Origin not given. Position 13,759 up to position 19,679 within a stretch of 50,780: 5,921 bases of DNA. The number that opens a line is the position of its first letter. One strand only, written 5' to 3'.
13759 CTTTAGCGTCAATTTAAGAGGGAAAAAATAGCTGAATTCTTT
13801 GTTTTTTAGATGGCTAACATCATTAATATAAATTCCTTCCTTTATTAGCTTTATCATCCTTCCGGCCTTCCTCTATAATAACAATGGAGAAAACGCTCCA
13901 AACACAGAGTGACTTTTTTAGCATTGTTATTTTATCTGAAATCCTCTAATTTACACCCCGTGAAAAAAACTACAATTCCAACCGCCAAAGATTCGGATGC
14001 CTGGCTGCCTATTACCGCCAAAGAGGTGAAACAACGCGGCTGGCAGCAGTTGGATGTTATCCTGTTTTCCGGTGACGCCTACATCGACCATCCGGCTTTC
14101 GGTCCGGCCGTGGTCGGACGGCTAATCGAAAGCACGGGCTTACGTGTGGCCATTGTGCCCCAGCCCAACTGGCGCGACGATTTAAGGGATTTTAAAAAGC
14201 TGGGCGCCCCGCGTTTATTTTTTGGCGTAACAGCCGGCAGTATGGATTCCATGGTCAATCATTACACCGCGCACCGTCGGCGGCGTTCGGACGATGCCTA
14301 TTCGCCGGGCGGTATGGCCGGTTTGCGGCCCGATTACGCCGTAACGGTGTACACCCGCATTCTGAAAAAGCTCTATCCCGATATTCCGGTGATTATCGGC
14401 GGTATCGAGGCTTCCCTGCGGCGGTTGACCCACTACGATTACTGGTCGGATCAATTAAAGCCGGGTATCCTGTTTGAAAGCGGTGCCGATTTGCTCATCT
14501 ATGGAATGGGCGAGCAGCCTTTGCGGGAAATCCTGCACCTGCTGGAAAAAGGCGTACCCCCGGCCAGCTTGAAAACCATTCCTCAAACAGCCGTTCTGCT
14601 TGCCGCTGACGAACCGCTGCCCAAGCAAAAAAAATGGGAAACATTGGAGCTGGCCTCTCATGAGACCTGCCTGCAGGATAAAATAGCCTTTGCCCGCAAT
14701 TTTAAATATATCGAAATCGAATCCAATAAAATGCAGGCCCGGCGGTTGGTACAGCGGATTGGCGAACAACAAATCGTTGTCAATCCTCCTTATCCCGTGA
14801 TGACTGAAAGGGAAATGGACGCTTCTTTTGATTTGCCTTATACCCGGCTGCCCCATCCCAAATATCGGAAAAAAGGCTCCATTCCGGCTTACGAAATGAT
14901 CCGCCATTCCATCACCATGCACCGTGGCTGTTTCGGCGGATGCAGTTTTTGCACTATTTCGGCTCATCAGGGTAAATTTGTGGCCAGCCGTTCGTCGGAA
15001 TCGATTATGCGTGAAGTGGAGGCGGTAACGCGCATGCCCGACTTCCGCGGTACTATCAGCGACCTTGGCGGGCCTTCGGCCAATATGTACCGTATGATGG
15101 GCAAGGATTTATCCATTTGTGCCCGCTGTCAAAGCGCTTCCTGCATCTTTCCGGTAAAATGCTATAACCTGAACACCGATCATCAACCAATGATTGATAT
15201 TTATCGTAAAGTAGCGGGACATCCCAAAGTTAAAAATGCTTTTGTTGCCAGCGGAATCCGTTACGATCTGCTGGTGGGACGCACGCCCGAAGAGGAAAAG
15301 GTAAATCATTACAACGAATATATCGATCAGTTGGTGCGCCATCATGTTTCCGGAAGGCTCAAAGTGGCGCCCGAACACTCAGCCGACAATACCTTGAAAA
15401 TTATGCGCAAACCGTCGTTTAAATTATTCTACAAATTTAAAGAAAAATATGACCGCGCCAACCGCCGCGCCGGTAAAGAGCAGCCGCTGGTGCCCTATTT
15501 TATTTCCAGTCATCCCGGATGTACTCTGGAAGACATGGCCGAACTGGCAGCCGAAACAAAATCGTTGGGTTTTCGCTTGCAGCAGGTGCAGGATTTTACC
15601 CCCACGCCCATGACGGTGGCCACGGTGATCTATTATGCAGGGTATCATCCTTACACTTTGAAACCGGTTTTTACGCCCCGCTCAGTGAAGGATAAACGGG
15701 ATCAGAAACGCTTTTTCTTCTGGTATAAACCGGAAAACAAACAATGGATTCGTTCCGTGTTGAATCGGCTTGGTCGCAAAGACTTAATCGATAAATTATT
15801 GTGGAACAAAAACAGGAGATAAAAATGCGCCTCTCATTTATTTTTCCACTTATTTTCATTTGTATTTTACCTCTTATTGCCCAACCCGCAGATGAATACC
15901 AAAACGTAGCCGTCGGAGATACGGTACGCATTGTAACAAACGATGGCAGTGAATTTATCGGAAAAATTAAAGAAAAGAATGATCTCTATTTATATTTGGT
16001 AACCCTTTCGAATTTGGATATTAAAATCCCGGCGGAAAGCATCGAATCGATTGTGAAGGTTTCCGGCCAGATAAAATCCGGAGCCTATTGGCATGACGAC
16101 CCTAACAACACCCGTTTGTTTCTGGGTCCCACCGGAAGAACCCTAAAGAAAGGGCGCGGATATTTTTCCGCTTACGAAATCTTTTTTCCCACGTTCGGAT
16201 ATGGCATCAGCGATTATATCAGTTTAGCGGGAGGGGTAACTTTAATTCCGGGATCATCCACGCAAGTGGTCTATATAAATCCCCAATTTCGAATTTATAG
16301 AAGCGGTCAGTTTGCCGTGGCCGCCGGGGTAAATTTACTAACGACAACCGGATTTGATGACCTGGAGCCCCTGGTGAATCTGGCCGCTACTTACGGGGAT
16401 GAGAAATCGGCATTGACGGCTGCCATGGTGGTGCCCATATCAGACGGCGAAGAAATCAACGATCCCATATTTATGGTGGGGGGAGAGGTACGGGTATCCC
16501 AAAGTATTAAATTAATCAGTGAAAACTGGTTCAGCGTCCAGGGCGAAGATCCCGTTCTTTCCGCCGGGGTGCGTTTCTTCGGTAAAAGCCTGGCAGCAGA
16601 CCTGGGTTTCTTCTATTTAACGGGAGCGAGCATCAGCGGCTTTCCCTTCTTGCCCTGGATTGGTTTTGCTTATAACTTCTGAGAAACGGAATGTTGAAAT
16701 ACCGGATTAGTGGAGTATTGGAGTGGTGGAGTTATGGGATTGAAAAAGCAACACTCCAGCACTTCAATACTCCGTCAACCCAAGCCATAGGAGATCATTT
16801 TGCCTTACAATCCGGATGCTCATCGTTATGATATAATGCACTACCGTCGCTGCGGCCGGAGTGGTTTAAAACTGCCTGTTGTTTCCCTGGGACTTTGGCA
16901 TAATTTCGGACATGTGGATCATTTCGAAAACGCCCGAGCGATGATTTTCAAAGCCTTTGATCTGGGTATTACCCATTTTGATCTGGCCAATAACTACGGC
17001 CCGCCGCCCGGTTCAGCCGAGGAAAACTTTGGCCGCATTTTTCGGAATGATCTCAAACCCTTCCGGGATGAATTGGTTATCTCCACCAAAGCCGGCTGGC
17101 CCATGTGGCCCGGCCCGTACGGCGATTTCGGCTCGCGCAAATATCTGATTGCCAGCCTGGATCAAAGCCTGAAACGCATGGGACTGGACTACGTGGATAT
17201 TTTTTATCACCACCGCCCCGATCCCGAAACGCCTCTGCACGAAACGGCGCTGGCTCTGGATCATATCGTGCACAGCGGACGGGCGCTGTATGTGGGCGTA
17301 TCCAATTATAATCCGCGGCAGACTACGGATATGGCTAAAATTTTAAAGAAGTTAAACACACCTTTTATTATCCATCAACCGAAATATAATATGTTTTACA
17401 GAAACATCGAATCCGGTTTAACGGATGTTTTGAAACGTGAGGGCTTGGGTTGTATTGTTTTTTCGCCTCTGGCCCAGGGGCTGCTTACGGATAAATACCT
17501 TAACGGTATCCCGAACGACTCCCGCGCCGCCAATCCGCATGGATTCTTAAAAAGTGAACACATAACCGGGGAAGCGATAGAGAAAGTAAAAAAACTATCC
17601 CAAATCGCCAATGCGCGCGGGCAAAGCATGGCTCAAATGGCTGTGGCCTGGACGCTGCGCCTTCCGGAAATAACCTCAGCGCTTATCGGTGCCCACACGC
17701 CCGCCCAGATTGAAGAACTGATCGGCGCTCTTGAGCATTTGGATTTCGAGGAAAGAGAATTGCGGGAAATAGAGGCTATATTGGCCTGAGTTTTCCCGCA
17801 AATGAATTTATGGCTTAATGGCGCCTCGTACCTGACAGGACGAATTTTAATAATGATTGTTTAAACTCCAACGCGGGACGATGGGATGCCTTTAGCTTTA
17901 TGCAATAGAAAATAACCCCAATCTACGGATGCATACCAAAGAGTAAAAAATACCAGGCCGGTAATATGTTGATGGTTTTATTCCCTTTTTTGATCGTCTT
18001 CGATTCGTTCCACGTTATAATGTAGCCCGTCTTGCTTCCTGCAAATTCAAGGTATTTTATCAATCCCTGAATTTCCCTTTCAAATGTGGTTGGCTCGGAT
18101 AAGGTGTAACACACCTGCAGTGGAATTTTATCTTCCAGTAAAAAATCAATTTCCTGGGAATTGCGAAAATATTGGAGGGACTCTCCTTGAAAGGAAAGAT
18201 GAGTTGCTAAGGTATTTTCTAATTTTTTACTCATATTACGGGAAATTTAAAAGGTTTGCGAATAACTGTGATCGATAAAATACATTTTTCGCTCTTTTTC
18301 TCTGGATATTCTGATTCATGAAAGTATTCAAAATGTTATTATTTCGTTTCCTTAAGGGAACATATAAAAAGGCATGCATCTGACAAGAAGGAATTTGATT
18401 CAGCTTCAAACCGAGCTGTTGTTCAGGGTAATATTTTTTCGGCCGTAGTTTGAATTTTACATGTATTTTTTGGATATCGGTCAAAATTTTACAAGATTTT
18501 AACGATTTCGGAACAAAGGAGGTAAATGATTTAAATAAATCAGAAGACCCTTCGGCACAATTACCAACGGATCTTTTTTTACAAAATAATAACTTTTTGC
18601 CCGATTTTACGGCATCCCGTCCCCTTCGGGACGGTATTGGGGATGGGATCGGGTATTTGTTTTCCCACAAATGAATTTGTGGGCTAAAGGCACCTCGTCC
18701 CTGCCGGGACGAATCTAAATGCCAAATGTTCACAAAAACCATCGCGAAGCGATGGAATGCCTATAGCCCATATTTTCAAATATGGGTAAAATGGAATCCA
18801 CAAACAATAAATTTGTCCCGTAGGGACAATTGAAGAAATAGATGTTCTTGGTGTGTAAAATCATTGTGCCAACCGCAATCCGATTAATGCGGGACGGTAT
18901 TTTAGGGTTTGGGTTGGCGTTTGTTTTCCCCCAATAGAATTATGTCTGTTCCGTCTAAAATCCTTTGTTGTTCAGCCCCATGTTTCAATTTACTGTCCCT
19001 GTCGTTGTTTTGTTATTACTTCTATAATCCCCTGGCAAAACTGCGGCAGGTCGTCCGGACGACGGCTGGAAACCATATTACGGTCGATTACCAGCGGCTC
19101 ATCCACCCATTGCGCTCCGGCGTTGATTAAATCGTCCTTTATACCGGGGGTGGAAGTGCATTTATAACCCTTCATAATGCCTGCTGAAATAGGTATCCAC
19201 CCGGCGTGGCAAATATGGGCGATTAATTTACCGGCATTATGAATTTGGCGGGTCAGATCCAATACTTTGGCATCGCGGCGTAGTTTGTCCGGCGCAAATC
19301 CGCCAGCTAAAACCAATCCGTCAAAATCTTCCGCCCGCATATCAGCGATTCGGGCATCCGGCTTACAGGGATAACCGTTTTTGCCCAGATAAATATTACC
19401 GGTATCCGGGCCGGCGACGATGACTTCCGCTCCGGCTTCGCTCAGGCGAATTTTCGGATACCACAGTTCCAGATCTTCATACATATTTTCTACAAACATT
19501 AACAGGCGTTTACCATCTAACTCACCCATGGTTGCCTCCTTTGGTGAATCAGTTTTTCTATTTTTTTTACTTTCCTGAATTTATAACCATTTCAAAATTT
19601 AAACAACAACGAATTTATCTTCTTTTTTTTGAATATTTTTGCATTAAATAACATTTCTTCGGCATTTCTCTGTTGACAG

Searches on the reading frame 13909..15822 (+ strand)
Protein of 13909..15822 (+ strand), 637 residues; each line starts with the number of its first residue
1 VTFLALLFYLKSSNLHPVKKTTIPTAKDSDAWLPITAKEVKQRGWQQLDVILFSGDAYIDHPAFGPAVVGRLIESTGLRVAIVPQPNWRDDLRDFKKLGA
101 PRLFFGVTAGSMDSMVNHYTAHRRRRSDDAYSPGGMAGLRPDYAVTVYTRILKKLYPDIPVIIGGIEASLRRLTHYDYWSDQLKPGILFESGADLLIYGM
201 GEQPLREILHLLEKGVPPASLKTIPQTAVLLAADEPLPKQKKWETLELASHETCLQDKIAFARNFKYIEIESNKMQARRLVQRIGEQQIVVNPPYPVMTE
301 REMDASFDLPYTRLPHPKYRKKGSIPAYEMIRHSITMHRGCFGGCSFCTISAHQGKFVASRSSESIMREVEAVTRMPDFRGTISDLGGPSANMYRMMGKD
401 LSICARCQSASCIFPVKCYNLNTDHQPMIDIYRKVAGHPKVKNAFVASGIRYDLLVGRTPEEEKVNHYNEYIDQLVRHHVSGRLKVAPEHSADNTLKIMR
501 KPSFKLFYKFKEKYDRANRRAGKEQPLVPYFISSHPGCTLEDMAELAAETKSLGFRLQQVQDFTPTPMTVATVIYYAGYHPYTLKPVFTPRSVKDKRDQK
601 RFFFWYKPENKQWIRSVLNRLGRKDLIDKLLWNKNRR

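Call 4: search_protein_families(library=ncbifam, proteins=[window:13909-15822:+])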
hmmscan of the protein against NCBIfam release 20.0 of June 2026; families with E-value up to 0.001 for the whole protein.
window:13909-15822:+ (637 aa): 6 families
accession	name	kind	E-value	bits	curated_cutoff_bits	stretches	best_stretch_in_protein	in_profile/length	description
TIGR03904.1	SAM_YgiQ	equivalog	2.6e-243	808.6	462.35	1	32-603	1-557/558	YgiQ family radical SAM protein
TIGR04014.1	B12_SAM_MJ_0865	equivalog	1.5e-08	33.9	360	1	335-387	163-213/434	methyl-coenzyme M reductase glutamine C-methyltransferase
TIGR00089.1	TIGR00089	subfamily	1e-05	24.6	251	1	321-373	129-180/429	MiaB/RimO family radical SAM methylthiotransferase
TIGR04013.1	B12_SAM_MJ_1487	hypoth_equivalog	1.3e-05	24.2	251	0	324-375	140-194/382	TIGR04013 family B12-binding domain/radical SAM domain-containing protein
TIGR01579.1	MiaB-like-C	equivalog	0.00012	21.5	357.05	1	328-374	136-181/416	tRNA (N(6)-L-threonylcarbamoyladenosine(37)-C(2))-methylthiotransferase MtaB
TIGR01125.1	TIGR01125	equivalog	0.00099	18.3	356.95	0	337-373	142-177/432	30S ribosomal protein S12 methylthiotransferase RimO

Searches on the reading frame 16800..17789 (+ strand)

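Call 4: search_protein_families(library=ncbifam, proteins=[window:16800-17789:+])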
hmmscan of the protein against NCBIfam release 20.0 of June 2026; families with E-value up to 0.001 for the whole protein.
window:16800-17789:+ (329 aa): 7 families
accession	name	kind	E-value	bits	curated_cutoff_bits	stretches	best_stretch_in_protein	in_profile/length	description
NF007388.0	PRK09912.1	subfamily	1.5e-136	454.9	448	1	1-326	1-330/346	L-glyceraldehyde 3-phosphate reductase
TIGR01293.1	Kv_beta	subfamily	5.4e-49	167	365.4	1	13-328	1-319/319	voltage-dependent potassium channel subunit beta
NF007912.0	PRK10625.1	equivalog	6.5e-29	101.4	415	1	13-327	1-337/346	NADP(H)-dependent aldo-keto reductase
NF049922.1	MethglyxlRedYdjG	equivalog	5.9e-23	81.4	550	1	19-320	7-313/326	NADH-dependent methylglyoxal reductase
NF007695.0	PRK10376.1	subfamily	2.8e-15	56.1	280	1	36-225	33-216/290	oxidoreductase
NF008377.0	PRK11172.1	equivalog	5.1e-10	39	327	1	49-240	22-198/267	2,5-didehydrogluconate reductase DkgB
NF008598.0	PRK11565.1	equivalog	5.9e-08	32.1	425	1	22-175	12-145/275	2,5-didehydrogluconate reductase DkgA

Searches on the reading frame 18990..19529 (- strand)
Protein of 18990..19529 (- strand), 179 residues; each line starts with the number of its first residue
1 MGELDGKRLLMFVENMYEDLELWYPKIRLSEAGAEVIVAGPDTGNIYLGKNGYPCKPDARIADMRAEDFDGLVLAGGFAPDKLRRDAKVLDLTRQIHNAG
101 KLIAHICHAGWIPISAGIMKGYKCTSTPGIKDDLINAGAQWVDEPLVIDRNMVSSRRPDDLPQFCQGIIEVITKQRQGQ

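Call 96: search_protein_families(library=pfam, proteins=[window:18990-19529:-], max_evalue=0.00001)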
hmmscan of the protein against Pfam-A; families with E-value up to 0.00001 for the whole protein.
window:18990-19529:- (179 aa): 1 family
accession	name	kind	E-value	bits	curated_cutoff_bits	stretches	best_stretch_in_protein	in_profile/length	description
PF01965.30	DJ-1_PfpI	-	2.7e-45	154.6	26.6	1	7-170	1-164/165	DJ-1/PfpI family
